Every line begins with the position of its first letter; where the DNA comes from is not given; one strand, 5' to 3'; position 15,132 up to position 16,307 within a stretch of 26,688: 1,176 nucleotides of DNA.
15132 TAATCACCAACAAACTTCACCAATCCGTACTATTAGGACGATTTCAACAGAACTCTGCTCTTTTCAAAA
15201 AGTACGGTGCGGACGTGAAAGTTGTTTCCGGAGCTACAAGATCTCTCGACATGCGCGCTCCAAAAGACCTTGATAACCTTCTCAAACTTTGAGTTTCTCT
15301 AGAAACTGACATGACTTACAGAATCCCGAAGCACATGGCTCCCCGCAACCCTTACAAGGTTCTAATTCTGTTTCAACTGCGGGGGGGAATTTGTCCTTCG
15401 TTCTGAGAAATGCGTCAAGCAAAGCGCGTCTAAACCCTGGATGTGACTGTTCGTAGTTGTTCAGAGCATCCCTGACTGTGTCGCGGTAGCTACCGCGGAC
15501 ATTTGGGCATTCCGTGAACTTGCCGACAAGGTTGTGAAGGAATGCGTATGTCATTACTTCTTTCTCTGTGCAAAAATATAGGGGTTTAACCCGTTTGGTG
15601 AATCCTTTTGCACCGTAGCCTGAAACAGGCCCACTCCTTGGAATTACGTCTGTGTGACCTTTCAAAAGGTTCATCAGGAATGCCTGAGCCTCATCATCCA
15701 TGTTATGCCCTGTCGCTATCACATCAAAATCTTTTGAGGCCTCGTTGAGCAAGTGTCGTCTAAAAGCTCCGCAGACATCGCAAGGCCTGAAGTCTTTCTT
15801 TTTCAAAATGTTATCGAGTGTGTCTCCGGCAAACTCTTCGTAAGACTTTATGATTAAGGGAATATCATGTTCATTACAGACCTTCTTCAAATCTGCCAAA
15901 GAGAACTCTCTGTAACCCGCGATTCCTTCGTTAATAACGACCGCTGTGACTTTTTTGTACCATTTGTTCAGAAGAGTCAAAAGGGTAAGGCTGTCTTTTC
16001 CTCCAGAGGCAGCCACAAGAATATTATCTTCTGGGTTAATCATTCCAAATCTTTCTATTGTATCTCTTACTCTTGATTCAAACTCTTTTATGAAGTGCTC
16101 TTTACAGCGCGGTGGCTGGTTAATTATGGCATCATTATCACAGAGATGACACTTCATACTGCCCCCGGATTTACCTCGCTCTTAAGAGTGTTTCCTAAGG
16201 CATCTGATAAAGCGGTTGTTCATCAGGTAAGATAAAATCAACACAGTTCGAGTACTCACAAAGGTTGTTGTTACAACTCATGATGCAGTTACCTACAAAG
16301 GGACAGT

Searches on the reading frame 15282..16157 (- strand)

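Call 9: search_protein_families(library=pfam, proteins=[window:15282-16157:-], max_evalue=0.001)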
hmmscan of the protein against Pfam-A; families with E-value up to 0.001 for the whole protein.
window:15282-16157:- (291 aa): 4 families
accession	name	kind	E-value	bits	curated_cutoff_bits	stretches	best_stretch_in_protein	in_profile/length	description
PF01171.26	ATP_bind_3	-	2.4e-14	53.9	27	1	46-209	2-160/182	PP-loop family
PF03054.22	tRNA_Me_trans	-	0.0004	20.5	20.6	1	45-156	2-131/202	tRNA methyl transferase HUP domain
PF06508.19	QueC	-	0.00085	19.3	22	0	46-102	2-56/210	Queuosine biosynthesis protein QueC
PF01507.26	PAPS_reduct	-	0.00096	19.6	22.5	0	46-210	2-154/175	Phosphoadenosine phosphosulfate reductase domain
